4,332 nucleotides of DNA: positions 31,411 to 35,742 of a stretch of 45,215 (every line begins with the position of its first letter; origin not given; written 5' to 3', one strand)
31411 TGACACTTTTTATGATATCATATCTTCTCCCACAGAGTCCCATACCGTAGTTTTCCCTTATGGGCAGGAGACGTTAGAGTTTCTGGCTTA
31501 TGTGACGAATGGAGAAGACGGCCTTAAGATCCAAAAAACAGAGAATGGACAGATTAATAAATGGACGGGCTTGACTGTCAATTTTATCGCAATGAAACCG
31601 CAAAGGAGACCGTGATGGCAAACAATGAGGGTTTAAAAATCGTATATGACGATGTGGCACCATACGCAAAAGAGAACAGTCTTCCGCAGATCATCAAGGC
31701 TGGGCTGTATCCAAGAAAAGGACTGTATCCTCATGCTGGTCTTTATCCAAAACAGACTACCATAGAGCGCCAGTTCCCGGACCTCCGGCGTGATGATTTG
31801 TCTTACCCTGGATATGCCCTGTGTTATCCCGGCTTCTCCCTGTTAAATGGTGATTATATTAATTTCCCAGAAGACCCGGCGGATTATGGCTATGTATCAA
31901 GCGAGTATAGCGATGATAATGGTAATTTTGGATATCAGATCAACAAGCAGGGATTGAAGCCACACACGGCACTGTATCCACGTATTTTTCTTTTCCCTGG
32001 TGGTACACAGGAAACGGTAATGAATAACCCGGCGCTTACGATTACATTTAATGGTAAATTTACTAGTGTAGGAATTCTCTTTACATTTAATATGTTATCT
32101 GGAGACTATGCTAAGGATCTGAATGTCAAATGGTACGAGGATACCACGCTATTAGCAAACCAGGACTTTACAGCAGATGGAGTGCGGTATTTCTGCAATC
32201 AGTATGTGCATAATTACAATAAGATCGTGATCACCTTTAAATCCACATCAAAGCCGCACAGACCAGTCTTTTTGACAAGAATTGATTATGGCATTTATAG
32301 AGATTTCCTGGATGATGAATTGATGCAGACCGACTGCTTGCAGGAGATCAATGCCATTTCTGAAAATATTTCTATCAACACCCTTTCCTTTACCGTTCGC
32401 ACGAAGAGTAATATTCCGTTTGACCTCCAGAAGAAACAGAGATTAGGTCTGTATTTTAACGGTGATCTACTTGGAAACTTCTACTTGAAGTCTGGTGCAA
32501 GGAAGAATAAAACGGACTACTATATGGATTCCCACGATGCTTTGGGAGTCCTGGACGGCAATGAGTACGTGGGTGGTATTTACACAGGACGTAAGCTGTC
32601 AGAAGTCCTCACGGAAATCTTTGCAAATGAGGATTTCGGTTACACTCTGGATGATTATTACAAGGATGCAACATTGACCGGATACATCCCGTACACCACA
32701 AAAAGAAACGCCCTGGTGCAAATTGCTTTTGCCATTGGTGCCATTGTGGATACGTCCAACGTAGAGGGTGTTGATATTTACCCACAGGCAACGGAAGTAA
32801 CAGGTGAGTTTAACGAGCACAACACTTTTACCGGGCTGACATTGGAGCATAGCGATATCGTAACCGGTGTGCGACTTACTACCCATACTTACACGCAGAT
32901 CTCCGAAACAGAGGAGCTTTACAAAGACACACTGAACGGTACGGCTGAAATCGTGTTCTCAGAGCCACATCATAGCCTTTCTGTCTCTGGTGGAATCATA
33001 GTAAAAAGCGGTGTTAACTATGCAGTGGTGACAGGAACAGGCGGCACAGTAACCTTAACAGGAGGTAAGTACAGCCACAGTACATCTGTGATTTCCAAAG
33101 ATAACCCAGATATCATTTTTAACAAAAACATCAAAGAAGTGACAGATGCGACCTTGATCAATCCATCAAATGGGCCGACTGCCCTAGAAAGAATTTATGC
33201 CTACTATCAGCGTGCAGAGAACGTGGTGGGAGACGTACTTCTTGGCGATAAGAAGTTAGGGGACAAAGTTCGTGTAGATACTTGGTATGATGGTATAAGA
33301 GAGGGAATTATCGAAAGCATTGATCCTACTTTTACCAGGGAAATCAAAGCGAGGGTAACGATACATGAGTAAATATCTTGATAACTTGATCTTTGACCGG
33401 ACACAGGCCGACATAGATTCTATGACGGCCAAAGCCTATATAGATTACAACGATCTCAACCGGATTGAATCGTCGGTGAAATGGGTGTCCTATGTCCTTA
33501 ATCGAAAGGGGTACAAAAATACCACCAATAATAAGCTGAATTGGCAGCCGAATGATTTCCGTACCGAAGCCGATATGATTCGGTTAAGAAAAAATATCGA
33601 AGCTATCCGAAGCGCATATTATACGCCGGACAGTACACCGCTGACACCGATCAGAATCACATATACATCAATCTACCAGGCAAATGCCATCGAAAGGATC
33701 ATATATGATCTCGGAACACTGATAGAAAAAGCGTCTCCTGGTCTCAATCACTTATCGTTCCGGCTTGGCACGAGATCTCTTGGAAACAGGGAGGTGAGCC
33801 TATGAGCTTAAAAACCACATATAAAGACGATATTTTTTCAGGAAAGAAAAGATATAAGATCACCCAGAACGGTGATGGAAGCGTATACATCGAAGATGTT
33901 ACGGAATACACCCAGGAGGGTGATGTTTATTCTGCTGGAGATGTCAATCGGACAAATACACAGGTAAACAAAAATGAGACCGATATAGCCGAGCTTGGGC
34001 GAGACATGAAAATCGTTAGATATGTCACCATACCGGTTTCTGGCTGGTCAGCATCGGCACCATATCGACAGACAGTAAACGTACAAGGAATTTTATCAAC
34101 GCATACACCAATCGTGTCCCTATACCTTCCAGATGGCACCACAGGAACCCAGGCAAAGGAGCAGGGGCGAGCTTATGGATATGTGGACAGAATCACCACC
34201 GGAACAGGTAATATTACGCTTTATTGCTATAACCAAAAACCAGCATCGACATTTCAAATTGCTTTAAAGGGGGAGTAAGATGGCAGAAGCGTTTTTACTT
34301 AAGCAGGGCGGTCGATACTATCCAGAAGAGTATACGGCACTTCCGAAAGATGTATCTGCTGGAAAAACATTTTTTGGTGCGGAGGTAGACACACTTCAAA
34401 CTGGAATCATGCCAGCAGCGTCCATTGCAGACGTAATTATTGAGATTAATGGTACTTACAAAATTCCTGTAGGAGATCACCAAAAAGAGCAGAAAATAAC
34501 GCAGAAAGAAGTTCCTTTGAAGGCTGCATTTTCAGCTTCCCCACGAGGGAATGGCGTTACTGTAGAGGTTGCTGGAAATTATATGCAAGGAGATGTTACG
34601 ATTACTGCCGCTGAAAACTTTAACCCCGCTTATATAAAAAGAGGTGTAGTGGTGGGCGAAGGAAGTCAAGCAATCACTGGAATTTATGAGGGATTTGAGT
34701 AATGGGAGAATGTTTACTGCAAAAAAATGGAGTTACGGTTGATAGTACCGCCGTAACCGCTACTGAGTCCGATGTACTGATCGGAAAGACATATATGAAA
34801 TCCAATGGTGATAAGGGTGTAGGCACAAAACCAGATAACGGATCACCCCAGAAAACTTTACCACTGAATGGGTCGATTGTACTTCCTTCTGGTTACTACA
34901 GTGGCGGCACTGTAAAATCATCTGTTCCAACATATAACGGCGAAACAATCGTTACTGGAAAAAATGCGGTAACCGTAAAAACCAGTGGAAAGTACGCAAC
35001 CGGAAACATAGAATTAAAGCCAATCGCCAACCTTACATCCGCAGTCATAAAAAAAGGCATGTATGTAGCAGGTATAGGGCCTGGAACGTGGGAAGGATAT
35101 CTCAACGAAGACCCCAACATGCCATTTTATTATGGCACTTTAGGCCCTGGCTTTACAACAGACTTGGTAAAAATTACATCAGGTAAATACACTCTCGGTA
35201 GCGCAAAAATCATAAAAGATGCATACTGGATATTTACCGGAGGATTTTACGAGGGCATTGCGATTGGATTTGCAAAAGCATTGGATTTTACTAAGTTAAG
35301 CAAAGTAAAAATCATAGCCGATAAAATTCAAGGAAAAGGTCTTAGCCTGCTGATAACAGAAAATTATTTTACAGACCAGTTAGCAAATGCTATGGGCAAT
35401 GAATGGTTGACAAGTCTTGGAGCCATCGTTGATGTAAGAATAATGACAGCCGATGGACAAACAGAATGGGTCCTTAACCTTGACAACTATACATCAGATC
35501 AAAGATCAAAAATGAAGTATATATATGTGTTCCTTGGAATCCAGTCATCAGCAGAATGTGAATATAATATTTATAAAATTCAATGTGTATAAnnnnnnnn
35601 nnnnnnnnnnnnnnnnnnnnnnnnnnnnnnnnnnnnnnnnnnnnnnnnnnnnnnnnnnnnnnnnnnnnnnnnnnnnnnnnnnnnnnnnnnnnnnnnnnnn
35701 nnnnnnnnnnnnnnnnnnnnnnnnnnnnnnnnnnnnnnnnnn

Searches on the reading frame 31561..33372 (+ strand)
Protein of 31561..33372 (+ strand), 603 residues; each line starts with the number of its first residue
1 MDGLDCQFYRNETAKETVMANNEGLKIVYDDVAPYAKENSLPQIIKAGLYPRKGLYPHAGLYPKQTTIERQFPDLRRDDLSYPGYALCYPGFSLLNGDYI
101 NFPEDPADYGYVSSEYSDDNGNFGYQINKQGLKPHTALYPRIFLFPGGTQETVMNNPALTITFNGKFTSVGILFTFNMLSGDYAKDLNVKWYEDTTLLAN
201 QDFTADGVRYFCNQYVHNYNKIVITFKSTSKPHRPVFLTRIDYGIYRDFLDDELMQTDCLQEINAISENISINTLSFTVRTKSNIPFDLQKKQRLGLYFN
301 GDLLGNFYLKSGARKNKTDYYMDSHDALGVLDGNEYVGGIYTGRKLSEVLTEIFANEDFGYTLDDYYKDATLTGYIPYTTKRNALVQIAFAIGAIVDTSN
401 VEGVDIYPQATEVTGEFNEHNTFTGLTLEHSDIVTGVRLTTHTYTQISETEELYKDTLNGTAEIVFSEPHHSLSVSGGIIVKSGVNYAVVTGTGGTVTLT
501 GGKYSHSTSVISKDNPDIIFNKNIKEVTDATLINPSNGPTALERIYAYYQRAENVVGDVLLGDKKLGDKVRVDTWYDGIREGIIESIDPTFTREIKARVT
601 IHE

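Call 63: search_protein_families(library=pfam, proteins=[window:31561-33372:+], max_evalue=0.01)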
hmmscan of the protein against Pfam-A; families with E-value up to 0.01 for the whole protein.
window:31561-33372:+ (603 aa): 0 families

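Call 64: search_protein_families(library=phrogs, proteins=[window:31561-33372:+], max_evalue=0.001)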
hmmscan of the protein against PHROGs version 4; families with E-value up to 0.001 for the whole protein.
window:31561-33372:+ (603 aa): 4 families
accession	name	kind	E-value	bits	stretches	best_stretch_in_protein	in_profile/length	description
phrog_13879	-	unknown function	1.8e-51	176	1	155-552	103-493/571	-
phrog_32744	-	unknown function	2.5e-47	162.9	1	248-599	14-366/748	-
phrog_33267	-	unknown function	4.8e-11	42.3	1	179-549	111-508/923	-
phrog_18190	-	unknown function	0.00075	19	0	40-66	209-234/723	-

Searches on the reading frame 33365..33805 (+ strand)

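Call 63: search_protein_families(library=pfam, proteins=[window:33365-33805:+], max_evalue=0.01)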
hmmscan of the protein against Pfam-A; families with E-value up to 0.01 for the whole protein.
window:33365-33805:+ (146 aa): 0 families

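Call 64: search_protein_families(library=phrogs, proteins=[window:33365-33805:+], max_evalue=0.001)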
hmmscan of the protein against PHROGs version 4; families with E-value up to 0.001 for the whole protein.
window:33365-33805:+ (146 aa): 1 family
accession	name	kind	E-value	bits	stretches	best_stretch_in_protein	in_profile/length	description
phrog_18725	-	unknown function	3.3e-06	28.4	1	22-130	11-122/132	-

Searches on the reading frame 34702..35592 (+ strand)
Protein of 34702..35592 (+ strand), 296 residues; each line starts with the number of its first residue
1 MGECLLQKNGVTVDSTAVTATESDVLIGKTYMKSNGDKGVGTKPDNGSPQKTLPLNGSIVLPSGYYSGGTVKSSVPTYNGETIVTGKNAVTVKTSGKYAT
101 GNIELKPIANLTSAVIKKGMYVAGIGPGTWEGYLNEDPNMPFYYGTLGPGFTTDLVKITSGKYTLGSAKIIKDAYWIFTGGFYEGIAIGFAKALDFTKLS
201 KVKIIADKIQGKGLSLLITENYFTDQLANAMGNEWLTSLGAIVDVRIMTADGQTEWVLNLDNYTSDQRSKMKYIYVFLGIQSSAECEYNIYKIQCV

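Call 63: search_protein_families(library=pfam, proteins=[window:34702-35592:+], max_evalue=0.01)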
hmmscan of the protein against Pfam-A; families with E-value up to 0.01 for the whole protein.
window:34702-35592:+ (296 aa): 0 families

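Call 64: search_protein_families(library=phrogs, proteins=[window:34702-35592:+], max_evalue=0.001)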
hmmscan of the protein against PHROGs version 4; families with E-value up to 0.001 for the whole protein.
window:34702-35592:+ (296 aa): 1 family
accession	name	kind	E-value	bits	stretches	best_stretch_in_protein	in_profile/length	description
phrog_13589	-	unknown function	3.5e-06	26.2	1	12-73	782-843/1042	-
